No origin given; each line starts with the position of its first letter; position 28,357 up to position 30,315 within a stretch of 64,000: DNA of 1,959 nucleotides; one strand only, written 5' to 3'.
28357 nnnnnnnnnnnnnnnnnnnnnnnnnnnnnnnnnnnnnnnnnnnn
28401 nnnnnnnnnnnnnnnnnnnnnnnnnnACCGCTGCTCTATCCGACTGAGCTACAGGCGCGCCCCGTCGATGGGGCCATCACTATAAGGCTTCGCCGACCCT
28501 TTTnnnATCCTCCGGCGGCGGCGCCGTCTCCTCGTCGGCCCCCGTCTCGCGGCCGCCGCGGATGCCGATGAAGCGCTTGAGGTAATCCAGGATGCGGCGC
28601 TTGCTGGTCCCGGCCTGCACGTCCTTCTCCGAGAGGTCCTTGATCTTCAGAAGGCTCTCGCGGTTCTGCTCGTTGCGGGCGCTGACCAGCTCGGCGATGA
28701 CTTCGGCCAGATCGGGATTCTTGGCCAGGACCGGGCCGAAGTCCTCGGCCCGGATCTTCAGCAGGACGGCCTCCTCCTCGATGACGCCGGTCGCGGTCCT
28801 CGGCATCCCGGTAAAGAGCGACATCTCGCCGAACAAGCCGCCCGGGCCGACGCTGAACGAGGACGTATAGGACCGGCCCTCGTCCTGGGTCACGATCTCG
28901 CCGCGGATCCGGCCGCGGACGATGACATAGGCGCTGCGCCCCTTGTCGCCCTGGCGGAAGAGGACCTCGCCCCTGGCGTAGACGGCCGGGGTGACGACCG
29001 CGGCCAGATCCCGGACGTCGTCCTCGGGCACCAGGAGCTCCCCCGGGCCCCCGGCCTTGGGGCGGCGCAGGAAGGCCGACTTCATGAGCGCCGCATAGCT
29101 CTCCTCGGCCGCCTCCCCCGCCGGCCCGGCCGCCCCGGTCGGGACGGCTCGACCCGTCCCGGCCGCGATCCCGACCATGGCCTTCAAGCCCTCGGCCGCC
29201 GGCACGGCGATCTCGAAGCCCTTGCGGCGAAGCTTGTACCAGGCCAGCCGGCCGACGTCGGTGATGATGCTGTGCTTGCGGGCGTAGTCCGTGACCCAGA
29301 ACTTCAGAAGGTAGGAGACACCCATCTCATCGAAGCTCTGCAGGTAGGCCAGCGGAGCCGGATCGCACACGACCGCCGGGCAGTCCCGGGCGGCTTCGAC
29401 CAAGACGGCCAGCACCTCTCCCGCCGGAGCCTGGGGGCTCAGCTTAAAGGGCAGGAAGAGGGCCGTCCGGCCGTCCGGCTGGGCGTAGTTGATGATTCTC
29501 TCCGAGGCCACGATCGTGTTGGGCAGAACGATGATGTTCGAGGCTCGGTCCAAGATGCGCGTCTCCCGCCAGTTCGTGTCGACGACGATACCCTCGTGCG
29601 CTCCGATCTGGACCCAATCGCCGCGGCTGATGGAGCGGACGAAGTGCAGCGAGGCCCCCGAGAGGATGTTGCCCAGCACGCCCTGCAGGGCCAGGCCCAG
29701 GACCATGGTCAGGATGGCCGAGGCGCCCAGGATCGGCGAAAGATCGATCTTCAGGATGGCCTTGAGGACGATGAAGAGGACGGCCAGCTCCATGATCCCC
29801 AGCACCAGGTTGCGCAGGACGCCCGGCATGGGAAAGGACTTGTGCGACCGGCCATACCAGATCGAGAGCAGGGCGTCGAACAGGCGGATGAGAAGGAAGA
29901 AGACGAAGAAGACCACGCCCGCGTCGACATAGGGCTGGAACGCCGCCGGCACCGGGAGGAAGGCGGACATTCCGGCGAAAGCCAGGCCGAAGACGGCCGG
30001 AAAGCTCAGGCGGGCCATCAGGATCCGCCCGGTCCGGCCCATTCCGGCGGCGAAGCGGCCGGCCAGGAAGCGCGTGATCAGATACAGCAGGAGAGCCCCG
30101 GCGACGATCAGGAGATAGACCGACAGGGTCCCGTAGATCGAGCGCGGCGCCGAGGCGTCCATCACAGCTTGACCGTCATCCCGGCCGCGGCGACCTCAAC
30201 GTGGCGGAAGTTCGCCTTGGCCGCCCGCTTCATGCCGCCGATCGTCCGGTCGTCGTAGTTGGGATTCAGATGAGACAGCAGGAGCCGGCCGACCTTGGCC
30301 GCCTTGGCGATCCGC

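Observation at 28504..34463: Complete cyclic-nucleotide signalling circuit in one translationally coupled operon: SH3 protein - M48 peptidase - CHASE2 cyclase - MBL-fold hydrolase - MscS channel with cNMP-binding domain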

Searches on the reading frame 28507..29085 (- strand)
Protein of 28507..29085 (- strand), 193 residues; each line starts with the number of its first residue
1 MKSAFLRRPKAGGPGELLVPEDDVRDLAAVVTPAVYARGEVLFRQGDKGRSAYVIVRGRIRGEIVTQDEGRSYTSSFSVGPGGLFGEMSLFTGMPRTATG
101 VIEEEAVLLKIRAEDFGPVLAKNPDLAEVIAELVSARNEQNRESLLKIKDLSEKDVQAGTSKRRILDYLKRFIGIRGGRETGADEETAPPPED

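Call 56: search_solved_structures(query=window:28507-29085:-, max_evalue=0.0001, show_alignments=3)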
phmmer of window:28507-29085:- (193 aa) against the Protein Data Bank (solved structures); distinct sequences matched with E-value up to 0.0001: 74 (the best 60 are shown).
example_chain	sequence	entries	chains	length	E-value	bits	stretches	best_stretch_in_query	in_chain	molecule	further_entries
1o7f_A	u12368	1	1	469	1.9e-15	60.3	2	38-122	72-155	CAMP-DEPENDENT RAP1 GUANINE-NUCLEOTIDE EXCHANGE FACTOR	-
2pqq_A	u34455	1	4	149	3.6e-15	59.4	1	21-144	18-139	Putative transcriptional regulator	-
2byv_E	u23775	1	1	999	1.3e-14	57.6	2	38-122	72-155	RAP GUANINE NUCLEOTIDE EXCHANGE FACTOR 4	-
1ne4_A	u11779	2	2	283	2.6e-14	56.6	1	23-111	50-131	cAMP-dependent protein kinase type I-alpha regulatory chain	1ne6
1rgs_A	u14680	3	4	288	2.7e-14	56.5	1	23-111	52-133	CAMP DEPENDENT PROTEIN KINASE | cAMP-dependent protein kinase type I-alpha regulatory chain | cAMP-dependent protein kinase type I-alpha regulatory subunit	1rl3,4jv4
5jr7_B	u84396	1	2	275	2.8e-14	56.5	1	23-111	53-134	cAMP-dependent protein kinase type I-alpha regulatory subunit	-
4x6r_B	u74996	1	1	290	6.8e-14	55.2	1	23-111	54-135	cAMP-dependent protein kinase type I-alpha regulatory subunit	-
2qcs_B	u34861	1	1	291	6.8e-14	55.2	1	23-111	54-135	cAMP-dependent protein kinase type I-alpha regulatory subunit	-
6rsx_A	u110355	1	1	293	1.1e-13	54.6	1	27-129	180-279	Regulatory Subunit of Protein Kinase A (cAMP-dependent) from Euglena gracilis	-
4f7z_A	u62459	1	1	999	1.7e-13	53.9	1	38-122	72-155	Rap guanine nucleotide exchange factor 4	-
7lz4_A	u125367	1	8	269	2.2e-13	53.6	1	23-106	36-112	cAMP-dependent protein kinase type I-alpha regulatory subunit, N-terminally processed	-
4mx3_A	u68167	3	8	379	3.4e-13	53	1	24-110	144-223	cAMP-dependent protein kinase type I-alpha regulatory subunit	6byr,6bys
6no7_B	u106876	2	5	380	3.4e-13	52.9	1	24-110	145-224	cAMP-dependent protein kinase type I-alpha regulatory subunit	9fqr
4d7s_A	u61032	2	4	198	4.5e-13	52.6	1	21-140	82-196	STHK_CNBD_CGMP | STHK_CNBD_CAMP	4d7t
9edc_B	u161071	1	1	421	4.7e-13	52.5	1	24-109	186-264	cAMP-dependent protein kinase type I-alpha regulatory subunit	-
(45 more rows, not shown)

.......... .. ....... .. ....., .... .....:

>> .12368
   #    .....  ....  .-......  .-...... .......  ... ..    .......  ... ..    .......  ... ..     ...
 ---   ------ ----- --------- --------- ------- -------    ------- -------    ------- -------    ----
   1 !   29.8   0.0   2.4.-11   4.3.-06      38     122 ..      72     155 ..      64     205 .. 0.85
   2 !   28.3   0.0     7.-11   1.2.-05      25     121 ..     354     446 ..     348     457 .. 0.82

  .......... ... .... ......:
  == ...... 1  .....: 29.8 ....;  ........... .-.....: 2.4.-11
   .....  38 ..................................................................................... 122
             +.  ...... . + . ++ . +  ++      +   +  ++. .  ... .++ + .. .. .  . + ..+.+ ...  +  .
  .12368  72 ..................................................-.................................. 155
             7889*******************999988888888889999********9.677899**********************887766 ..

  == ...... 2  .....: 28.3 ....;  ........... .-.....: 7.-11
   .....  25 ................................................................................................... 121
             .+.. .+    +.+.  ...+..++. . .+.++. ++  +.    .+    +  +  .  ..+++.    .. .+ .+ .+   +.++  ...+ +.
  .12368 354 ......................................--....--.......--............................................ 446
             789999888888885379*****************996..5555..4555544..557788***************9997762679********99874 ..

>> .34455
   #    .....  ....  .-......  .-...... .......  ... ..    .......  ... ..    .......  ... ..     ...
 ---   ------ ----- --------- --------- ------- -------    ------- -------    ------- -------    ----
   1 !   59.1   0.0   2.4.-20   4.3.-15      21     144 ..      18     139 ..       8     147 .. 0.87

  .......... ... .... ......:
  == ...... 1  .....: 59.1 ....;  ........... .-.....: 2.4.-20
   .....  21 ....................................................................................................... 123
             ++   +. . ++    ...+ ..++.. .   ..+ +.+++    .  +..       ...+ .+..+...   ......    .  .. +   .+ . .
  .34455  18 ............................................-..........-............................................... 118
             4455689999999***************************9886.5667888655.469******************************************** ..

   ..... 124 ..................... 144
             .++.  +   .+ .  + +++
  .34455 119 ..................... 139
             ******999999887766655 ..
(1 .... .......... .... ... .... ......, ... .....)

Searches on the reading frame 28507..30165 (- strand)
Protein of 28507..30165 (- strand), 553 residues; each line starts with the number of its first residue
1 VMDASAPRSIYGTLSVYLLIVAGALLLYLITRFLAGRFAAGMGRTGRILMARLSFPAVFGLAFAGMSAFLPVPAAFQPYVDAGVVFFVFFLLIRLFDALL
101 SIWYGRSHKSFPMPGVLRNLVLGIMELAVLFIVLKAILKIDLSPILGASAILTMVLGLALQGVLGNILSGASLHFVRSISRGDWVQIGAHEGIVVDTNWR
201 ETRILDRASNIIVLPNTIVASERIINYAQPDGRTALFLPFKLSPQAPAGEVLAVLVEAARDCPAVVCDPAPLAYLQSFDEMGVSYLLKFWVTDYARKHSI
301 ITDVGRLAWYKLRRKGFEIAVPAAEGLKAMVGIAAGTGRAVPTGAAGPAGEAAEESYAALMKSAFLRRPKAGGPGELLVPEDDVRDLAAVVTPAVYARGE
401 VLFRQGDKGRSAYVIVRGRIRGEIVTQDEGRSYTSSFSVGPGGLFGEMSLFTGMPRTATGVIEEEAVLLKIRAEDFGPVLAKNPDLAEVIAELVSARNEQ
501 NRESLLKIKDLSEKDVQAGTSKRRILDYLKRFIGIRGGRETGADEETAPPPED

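Call 4: search_protein_families(library=pfam, proteins=[window:28507-30165:-], max_evalue=0.01)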
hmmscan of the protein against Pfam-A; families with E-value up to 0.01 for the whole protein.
window:28507-30165:- (553 aa): 3 families
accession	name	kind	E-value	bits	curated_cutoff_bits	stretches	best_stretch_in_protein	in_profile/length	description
PF00027.35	cNMP_binding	-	1.6e-18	66.9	27.5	1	395-483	3-89/89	Cyclic nucleotide-binding domain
PF00924.24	MS_channel_2nd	-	1.4e-13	51.2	20.2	1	163-228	2-67/68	Mechanosensitive ion channel, beta-domain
PF21082.3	MS_channel_3rd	-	3.8e-06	27.7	21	1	247-319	15-88/88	Mechanosensitive ion channel MscS, C-terminal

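Call 6: search_protein_families(library=ncbifam, proteins=[window:28507-30165:-], max_evalue=0.01)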
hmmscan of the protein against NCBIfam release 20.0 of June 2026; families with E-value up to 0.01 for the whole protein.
window:28507-30165:- (553 aa): 9 families
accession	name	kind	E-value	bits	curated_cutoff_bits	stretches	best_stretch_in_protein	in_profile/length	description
NF008438.0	PRK11281.1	equivalog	1.4e-20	72.8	991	1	150-320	910-1080/1113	mechanosensitive channel MscK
NF008180.0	PRK10929.1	equivalog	1.2e-16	59.8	809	1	137-323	894-1080/1109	miniconductance mechanosensitive channel MscM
NF007662.0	PRK10334.1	subfamily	4.1e-09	36.1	321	1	145-235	99-186/286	small-conductance mechanosensitive channel MscS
NF047602.1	MscsSHelicob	equivalog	6.6e-09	35.6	400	1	129-292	60-222/260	small-conductance mechanosensitive channel MscS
NF058543.1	ActPatMycb56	equivalog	1.9e-08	33.5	460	1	380-465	8-90/317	acetyltransferase Pat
NF047601.1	MscSThanab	equivalog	1.8e-06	27.6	500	1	116-220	63-170/280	small-conductance mechanosensitive channel MscS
NF008732.0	PRK11753.1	equivalog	9e-06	25.3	266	1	396-516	28-144/214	cAMP-activated global transcriptional regulator CRP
NF041163.2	encap_f2b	equivalog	9.3e-06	25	400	1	382-504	86-208/450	family 2B encapsulin nanocompartment shell protein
TIGR03896.1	cyc_nuc_ocin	subfamily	0.00015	21.2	161.05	1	381-499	151-271/317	bacteriocin-type transport-associated protein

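Call 54: search_protein_families(library=padloc, proteins=[window:28507-30165:-], max_evalue=0.01)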
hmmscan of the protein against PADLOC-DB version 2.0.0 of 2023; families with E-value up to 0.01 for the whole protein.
window:28507-30165:- (553 aa): 4 families
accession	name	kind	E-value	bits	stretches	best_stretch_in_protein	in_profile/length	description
PDLC02371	PycTIR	-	2.7e-11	41.3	1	385-505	31-145/288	-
PDLC00731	Effector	-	3.1e-10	37.5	1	385-501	34-144/306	TIR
PDLC00732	Effector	-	9.8e-06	22.7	1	394-505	39-144/301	TIR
PDLC00730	Effector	-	0.002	15.4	1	395-500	60-160/299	TIR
